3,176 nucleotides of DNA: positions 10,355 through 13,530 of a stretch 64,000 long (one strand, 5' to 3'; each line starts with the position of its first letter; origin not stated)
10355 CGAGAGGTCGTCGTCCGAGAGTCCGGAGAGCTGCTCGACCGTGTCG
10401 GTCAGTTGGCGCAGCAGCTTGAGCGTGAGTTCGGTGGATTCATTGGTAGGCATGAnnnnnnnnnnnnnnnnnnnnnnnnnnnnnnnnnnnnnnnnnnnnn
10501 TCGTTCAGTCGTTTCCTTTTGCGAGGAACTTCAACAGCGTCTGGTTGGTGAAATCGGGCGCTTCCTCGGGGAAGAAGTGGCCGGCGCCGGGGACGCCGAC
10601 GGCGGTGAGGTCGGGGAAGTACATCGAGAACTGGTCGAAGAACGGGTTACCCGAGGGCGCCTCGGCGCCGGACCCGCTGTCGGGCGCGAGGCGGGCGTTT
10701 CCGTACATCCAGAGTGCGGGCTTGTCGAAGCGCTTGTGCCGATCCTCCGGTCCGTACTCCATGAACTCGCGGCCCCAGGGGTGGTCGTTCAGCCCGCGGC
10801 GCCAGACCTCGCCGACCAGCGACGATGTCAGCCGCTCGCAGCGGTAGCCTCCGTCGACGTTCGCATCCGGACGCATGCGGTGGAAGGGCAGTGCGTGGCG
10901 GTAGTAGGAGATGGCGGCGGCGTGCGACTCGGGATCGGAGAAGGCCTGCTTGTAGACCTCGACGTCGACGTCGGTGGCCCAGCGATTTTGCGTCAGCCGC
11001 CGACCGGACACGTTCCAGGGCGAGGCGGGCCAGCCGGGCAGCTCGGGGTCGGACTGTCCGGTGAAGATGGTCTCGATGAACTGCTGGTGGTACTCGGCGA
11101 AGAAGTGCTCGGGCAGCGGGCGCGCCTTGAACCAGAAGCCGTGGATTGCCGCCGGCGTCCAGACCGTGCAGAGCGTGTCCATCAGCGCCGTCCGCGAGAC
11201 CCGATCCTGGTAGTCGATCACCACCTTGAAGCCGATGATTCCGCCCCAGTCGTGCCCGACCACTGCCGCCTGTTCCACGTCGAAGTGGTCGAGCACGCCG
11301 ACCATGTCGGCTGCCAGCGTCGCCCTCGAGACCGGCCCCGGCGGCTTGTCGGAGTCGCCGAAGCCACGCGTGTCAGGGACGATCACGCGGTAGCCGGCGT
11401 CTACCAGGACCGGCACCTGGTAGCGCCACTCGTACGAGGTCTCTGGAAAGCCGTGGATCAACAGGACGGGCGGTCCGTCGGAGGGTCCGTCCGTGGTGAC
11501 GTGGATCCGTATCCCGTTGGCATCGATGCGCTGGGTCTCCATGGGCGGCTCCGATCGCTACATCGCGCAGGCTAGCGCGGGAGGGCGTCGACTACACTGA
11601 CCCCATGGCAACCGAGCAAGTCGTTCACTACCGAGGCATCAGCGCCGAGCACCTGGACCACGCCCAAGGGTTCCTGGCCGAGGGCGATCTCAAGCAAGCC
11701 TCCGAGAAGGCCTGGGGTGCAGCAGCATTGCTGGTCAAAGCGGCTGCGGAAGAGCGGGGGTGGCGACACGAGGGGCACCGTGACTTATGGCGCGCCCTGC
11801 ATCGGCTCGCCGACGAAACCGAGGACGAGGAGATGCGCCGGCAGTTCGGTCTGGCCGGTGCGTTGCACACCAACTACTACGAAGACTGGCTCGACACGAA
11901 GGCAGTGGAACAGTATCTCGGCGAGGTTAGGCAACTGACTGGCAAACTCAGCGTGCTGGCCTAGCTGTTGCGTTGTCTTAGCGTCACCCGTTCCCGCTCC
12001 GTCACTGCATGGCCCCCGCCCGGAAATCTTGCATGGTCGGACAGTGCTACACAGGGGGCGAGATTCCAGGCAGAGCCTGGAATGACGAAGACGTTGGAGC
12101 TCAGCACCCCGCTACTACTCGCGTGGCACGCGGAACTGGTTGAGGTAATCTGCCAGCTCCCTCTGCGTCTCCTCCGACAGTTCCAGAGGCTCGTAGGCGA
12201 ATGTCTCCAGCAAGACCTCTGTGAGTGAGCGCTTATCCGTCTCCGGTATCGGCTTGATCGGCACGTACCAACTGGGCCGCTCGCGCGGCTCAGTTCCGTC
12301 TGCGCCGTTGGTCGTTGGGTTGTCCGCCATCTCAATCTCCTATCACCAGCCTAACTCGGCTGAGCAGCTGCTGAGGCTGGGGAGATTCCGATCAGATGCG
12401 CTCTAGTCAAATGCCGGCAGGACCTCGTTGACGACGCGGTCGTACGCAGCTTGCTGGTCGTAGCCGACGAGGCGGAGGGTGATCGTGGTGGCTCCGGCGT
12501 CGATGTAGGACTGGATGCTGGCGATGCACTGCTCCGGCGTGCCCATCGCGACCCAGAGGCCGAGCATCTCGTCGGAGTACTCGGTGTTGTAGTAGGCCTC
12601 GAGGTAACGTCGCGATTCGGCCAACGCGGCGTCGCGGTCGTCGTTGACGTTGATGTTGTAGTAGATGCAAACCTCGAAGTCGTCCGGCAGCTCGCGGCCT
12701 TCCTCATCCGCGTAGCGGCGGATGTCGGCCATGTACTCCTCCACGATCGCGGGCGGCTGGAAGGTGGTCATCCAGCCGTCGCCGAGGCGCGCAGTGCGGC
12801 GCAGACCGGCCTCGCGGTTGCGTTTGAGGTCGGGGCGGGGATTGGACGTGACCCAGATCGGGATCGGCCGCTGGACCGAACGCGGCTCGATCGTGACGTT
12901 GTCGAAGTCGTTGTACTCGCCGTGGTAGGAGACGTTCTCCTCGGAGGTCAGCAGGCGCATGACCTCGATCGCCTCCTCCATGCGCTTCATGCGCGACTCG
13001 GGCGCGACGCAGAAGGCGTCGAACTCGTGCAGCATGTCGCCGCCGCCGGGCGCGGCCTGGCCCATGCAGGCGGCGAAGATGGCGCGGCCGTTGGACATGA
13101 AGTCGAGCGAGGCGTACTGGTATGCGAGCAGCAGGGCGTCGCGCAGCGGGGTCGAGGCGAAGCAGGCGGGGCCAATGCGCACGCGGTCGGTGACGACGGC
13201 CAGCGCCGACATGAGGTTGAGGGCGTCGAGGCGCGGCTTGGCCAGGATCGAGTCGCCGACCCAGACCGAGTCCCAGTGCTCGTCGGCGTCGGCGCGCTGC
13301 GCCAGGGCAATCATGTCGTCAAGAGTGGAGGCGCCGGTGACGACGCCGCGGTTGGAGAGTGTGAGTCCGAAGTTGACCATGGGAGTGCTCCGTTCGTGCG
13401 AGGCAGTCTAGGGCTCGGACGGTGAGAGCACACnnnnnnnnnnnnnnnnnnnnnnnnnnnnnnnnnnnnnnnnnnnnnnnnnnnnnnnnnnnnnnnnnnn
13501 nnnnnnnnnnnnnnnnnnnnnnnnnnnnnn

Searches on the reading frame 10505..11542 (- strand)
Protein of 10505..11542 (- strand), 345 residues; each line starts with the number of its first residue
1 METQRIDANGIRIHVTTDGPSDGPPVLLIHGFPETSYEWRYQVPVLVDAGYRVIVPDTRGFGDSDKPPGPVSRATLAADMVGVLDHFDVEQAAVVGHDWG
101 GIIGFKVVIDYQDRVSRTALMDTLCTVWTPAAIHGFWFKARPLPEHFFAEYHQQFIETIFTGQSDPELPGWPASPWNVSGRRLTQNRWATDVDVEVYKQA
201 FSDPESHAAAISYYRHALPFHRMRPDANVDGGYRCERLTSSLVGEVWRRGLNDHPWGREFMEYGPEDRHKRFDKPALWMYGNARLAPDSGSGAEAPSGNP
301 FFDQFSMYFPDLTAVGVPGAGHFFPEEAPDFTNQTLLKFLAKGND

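Call 89: search_protein_families(library=pfam, proteins=[window:10505-11542:-], max_evalue=0.001)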
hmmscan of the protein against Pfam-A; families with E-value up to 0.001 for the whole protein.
window:10505-11542:- (345 aa): 3 families
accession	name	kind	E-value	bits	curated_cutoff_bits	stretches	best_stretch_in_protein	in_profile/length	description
PF00561.26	Abhydrolase_1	-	1.7e-31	110.2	25.8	1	24-329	1-245/245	alpha/beta hydrolase fold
PF12697.13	Abhydrolase_6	-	6.6e-19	69.9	26.3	1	26-333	1-215/217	Alpha/beta hydrolase family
PF12146.15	Hydrolase_4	-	7.4e-11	42.2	27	1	26-144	7-130/239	Serine aminopeptidase, S33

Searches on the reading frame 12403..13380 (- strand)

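Call 89: search_protein_families(library=pfam, proteins=[window:12403-13380:-], max_evalue=0.001)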
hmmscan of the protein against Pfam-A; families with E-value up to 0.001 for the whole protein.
window:12403-13380:- (325 aa): 1 family
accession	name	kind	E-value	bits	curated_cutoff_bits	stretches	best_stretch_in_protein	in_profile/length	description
PF00296.26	Bac_luciferase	-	1.5e-44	153.1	27.9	1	10-298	9-313/314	Luciferase-like monooxygenase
